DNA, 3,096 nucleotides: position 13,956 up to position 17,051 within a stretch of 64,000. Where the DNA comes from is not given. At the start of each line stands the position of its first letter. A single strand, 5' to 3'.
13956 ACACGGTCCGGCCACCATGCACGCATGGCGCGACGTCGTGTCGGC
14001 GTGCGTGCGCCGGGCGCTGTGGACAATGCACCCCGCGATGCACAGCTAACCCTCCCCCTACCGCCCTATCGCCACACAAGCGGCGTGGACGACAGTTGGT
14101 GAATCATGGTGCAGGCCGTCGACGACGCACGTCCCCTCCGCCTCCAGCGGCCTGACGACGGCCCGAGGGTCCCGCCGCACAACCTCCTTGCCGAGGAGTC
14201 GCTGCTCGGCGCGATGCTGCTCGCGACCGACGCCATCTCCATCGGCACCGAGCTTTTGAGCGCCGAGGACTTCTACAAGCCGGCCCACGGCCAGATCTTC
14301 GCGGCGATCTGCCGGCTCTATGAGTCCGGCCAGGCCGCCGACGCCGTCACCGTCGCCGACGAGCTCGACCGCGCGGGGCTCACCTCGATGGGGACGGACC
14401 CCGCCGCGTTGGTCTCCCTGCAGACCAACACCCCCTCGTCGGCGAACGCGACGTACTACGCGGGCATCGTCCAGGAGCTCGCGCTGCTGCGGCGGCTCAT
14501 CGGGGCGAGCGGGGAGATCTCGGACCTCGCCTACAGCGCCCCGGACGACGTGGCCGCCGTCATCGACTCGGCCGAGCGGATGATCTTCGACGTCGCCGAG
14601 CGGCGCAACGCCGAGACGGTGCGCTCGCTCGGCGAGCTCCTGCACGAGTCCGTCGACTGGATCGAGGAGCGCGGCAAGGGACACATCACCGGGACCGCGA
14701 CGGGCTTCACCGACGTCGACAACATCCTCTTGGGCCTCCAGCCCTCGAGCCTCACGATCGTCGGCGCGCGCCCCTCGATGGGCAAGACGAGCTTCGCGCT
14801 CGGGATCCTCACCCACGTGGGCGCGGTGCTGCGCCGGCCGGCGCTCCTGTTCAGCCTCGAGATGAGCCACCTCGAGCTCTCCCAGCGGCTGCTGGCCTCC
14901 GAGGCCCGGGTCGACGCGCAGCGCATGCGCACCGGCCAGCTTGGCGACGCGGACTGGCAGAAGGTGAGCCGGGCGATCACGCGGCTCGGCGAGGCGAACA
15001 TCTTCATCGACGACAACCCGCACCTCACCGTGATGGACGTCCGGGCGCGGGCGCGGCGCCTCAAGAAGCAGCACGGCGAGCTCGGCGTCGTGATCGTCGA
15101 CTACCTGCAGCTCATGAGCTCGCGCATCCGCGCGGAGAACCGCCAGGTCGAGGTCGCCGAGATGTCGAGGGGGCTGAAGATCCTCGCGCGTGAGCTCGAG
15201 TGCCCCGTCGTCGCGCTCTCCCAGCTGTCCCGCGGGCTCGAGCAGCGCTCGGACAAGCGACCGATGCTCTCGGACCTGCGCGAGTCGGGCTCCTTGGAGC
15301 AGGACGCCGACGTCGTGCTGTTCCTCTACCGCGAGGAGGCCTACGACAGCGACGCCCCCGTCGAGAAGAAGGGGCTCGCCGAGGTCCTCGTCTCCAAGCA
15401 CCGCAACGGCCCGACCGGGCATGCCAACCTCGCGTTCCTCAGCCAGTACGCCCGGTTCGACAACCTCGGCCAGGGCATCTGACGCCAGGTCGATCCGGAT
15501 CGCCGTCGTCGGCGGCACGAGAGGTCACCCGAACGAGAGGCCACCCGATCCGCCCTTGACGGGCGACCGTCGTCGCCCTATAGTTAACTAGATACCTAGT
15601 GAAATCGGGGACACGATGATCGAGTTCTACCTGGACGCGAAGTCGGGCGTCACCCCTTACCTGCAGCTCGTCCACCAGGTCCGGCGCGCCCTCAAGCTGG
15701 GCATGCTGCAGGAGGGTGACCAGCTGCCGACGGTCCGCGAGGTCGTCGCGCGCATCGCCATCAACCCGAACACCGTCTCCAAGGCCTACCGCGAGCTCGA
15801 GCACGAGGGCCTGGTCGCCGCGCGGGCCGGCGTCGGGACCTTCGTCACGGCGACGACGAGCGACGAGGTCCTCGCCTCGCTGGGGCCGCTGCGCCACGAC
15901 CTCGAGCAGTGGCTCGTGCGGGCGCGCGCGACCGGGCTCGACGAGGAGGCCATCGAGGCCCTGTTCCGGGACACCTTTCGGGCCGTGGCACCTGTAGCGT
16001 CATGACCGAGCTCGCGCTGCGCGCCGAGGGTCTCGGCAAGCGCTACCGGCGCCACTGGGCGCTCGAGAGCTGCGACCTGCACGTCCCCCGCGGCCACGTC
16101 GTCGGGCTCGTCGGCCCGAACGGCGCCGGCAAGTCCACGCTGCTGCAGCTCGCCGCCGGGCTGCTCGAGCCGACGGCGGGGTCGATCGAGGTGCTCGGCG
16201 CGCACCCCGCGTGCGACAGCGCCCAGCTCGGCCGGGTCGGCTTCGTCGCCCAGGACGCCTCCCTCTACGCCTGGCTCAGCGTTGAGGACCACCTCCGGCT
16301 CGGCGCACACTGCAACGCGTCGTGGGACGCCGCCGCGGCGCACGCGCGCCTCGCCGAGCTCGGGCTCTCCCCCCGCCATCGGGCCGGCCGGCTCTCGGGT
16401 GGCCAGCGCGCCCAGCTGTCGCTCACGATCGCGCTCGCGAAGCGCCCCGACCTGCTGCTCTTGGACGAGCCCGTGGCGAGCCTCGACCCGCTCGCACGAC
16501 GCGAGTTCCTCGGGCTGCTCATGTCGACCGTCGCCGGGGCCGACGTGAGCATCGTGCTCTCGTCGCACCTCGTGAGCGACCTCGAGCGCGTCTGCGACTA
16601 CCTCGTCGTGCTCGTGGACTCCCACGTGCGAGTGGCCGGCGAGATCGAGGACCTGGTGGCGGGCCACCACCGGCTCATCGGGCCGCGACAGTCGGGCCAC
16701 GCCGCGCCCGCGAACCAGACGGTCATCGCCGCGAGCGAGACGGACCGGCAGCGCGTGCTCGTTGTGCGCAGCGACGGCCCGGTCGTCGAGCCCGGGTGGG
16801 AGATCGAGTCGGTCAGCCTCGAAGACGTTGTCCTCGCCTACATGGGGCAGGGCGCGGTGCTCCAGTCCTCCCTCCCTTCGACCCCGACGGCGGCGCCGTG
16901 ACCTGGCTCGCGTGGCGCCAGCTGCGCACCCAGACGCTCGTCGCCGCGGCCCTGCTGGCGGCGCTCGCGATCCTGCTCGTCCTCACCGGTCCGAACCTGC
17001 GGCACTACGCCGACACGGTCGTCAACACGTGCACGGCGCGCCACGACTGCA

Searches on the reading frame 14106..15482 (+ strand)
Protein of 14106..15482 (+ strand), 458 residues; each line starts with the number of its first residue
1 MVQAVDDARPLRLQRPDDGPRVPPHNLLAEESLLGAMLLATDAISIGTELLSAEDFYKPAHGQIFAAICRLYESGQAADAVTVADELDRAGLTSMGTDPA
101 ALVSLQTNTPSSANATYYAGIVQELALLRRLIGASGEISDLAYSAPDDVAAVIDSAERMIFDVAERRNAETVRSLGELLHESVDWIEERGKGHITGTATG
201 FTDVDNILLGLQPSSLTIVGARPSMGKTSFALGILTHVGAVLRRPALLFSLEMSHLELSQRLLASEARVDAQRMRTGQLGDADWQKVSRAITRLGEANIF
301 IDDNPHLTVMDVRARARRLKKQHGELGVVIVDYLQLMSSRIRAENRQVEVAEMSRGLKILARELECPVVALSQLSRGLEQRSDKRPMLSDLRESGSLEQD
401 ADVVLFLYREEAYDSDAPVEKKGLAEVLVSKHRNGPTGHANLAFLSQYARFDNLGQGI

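Call 82: search_protein_families(library=pfam, proteins=[window:14106-15482:+], max_evalue=0.0001)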
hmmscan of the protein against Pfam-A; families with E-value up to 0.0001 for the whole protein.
window:14106-15482:+ (458 aa): 3 families
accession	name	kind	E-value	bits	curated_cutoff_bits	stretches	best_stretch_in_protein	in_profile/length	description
PF03796.21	DnaB_C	-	4.2e-102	341.3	27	1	196-453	1-255/255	DnaB-like helicase C terminal domain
PF00772.26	DnaB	-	1.8e-27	95.8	23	1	23-124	2-103/103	DnaB-like helicase N terminal domain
PF13481.12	AAA_25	-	3e-11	43.8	27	1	210-374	28-190/195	AAA domain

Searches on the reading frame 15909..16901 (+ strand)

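Call 82: search_protein_families(library=pfam, proteins=[window:15909-16901:+], max_evalue=0.0001)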
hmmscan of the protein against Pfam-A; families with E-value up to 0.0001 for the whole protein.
window:15909-16901:+ (330 aa): 2 families
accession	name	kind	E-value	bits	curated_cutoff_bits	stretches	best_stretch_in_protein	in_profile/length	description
PF00005.33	ABC_tran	-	9.8e-28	97.9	25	1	53-190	2-137/137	ABC transporter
PF13304.12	AAA_21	-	1.8e-12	48.4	27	1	166-220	243-298/304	AAA domain, putative AbiEii toxin, Type IV TA system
